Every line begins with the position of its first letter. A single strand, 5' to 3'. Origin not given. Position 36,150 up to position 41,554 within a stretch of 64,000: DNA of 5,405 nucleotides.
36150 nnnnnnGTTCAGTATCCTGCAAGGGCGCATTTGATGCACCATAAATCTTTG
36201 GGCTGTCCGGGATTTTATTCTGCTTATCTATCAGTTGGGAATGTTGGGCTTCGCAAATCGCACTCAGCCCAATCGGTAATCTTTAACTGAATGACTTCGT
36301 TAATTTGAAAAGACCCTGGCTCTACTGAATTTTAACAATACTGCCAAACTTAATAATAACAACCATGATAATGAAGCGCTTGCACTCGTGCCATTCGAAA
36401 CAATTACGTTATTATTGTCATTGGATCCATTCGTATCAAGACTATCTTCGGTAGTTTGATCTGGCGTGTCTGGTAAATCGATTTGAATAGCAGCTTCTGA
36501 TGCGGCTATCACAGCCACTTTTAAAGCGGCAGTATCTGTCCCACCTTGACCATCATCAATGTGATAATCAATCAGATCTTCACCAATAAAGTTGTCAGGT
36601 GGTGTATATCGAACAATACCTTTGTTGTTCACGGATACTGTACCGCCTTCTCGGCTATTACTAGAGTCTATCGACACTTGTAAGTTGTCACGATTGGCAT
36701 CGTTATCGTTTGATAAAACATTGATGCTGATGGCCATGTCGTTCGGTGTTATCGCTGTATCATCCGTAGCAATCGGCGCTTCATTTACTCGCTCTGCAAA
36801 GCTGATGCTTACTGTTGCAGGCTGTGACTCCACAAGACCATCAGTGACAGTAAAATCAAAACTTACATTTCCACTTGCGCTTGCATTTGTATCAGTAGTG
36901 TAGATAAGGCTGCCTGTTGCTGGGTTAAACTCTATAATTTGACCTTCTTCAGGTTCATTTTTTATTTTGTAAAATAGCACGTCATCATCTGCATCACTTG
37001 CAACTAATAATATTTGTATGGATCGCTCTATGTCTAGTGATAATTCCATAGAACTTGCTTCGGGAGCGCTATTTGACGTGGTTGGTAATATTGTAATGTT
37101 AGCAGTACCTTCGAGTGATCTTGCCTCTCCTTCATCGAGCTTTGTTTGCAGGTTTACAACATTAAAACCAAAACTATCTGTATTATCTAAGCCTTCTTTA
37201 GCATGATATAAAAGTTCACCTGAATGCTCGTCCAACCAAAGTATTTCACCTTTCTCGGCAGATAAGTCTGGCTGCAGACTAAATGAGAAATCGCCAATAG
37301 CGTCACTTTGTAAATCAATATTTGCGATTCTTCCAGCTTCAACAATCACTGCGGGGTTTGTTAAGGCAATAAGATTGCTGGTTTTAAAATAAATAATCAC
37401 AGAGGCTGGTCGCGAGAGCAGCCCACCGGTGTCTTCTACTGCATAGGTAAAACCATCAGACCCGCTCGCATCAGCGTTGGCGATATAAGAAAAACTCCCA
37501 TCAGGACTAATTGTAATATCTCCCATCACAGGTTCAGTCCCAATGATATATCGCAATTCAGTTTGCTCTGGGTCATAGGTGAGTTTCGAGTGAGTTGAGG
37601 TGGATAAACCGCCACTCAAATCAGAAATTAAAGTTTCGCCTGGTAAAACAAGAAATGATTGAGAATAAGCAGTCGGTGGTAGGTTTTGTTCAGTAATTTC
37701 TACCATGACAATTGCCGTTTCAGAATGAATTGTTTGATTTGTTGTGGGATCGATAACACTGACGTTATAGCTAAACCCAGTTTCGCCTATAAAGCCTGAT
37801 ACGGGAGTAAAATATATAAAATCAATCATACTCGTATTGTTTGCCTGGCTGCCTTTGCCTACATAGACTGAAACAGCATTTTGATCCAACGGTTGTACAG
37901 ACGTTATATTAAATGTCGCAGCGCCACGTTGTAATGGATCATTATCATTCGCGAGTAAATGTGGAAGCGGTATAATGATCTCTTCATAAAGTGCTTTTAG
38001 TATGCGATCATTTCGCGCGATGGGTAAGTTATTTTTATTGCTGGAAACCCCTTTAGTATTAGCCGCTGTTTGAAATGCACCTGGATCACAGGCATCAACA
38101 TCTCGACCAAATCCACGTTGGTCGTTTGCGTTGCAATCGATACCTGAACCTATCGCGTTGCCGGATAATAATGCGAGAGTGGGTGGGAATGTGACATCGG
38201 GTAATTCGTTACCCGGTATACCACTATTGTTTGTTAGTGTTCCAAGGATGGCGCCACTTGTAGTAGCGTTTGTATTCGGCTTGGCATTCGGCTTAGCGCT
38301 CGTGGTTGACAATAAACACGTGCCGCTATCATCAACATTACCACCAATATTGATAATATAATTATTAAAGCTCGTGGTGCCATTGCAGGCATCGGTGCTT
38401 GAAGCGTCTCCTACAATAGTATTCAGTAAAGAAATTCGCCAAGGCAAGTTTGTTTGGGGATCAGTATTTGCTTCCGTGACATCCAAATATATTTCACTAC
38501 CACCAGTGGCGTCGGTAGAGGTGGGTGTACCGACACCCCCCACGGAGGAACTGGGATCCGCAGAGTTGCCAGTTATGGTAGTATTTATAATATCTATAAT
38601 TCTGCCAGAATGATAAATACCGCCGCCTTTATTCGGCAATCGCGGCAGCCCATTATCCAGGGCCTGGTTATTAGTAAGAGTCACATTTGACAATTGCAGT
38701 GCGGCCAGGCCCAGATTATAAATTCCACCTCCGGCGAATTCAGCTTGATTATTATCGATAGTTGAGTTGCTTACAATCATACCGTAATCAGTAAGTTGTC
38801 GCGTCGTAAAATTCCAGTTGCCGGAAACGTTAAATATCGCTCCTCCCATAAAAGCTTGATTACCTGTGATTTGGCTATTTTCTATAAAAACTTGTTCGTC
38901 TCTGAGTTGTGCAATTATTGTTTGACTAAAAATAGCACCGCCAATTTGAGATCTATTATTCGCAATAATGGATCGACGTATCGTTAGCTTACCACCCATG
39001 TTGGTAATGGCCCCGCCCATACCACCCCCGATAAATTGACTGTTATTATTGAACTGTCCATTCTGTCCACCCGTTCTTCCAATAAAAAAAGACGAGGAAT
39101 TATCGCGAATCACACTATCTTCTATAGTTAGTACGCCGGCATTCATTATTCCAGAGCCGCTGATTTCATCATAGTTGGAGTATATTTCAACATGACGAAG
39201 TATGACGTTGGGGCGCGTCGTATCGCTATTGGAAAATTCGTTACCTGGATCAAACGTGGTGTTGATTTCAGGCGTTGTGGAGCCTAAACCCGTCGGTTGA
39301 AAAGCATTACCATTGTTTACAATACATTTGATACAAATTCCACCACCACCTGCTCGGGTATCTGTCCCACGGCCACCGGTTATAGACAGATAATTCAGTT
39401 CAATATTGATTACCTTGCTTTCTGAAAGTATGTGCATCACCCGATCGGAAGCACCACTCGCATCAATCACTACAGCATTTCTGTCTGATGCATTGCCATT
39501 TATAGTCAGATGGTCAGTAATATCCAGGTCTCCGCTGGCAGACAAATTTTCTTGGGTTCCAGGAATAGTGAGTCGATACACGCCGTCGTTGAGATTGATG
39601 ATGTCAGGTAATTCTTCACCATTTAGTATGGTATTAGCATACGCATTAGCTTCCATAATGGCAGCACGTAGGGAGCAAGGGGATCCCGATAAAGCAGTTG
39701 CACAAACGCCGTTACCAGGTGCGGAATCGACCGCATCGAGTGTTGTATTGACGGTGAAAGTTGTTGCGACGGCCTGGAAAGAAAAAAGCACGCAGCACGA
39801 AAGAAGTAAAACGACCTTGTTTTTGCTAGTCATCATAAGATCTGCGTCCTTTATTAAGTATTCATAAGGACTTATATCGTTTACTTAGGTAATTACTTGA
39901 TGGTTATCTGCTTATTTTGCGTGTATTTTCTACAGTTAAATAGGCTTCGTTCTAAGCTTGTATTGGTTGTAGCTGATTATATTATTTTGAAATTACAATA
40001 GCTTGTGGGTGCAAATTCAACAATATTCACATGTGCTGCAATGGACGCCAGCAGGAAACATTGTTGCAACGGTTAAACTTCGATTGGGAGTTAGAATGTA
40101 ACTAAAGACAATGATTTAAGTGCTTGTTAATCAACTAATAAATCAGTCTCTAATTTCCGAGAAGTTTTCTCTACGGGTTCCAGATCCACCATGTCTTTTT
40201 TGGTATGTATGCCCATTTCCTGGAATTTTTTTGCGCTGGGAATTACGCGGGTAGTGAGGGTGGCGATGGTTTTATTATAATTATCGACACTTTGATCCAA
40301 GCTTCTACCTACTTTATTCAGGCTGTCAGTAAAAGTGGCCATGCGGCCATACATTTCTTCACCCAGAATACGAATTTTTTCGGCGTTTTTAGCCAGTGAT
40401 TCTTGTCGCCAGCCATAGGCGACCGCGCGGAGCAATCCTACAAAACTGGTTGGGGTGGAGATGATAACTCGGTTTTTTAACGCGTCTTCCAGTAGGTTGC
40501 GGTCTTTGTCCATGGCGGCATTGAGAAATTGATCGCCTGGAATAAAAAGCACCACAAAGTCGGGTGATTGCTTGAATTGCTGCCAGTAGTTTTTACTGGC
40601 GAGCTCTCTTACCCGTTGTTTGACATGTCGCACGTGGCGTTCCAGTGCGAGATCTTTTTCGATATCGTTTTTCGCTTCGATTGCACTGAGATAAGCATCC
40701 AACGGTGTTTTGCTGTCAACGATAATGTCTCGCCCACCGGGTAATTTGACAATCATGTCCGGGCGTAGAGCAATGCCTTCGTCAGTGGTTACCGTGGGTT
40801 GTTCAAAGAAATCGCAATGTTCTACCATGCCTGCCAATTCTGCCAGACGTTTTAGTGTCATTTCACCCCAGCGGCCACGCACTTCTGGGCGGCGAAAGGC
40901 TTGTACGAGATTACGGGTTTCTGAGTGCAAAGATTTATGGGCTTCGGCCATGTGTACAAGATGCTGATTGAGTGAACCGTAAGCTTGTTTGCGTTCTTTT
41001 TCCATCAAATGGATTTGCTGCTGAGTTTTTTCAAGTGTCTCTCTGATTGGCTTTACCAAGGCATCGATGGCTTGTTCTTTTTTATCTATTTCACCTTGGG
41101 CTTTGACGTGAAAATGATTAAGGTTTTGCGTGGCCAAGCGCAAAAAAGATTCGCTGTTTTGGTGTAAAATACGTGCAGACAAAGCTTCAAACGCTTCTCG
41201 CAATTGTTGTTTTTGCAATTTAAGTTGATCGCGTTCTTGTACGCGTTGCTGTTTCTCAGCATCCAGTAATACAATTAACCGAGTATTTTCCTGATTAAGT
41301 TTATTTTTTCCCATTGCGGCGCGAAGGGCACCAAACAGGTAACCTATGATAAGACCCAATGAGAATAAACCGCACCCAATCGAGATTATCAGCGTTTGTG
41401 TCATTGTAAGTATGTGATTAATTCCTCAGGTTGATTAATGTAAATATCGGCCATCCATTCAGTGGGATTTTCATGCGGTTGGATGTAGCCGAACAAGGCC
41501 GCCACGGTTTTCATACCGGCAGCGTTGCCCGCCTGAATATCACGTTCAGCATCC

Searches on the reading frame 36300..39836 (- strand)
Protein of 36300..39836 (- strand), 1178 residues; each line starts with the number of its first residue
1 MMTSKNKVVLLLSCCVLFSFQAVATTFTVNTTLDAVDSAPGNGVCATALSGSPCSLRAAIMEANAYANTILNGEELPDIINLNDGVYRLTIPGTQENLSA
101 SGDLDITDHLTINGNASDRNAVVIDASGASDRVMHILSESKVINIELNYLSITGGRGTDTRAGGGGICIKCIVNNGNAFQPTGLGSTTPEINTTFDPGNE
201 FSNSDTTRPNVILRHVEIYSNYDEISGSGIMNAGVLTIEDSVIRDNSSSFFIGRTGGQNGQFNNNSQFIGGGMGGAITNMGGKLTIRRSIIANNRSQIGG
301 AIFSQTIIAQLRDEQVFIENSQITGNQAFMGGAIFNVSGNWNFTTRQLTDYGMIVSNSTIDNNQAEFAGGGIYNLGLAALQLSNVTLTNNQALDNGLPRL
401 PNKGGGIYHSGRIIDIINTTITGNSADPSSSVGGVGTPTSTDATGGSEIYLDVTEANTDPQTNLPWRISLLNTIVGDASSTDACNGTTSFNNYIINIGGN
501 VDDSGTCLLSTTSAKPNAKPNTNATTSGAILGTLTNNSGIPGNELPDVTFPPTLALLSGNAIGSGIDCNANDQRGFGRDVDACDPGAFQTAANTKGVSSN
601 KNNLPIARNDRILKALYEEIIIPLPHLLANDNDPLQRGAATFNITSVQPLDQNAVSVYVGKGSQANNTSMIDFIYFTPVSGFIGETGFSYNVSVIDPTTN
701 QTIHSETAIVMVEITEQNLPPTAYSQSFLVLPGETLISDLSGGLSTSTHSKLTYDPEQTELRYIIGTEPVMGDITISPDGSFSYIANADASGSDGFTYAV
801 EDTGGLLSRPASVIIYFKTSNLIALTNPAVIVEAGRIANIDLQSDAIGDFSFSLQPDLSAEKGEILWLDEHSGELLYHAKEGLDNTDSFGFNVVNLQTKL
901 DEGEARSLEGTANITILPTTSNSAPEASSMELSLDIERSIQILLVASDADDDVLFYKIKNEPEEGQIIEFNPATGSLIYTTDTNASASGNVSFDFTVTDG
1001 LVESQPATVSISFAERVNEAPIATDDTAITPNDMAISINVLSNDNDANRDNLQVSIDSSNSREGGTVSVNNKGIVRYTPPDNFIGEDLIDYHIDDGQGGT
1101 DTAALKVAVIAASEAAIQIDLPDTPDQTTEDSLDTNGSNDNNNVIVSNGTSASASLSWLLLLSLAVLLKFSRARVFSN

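Call 61: search_protein_families(library=pfam, proteins=[window:36300-39836:-], max_evalue=0.001)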
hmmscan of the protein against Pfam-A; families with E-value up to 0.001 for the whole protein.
window:36300-39836:- (1178 aa): 3 families
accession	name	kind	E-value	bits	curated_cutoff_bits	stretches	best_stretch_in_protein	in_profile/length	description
PF17963.7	Big_9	-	6.4e-36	123.6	23.6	3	1018-1107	1-88/89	Bacterial Ig domain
PF17892.7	Cadherin_5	-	2.3e-25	88.7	26.5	2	1017-1109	1-97/98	Cadherin-like domain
PF17803.7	Cadherin_4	-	6e-21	75.2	25.1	2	1007-1077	1-71/71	Bacterial cadherin-like domain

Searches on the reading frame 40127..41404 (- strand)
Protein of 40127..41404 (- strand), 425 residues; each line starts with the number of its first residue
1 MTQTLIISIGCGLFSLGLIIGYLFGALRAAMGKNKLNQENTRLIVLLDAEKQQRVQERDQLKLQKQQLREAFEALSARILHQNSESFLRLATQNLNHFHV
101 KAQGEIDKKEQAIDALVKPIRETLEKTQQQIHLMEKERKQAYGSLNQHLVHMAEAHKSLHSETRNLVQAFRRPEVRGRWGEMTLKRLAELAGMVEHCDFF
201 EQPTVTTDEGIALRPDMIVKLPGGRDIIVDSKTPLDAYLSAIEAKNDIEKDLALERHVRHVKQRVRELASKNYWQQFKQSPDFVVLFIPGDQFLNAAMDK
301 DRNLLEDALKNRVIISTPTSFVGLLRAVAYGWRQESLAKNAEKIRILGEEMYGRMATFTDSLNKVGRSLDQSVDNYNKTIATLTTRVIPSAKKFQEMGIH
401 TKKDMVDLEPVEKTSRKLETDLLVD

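Call 61: search_protein_families(library=pfam, proteins=[window:40127-41404:-], max_evalue=0.001)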
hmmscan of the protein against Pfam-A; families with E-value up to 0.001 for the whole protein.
window:40127-41404:- (425 aa): 2 families
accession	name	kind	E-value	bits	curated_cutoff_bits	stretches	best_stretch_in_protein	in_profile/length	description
PF02646.22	RmuC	-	1.9e-99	332.9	26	1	111-403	1-290/291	RmuC family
PF04108.17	ATG17_like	-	0.00073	19.5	43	0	100-203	122-203/355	Autophagy protein ATG17-like domain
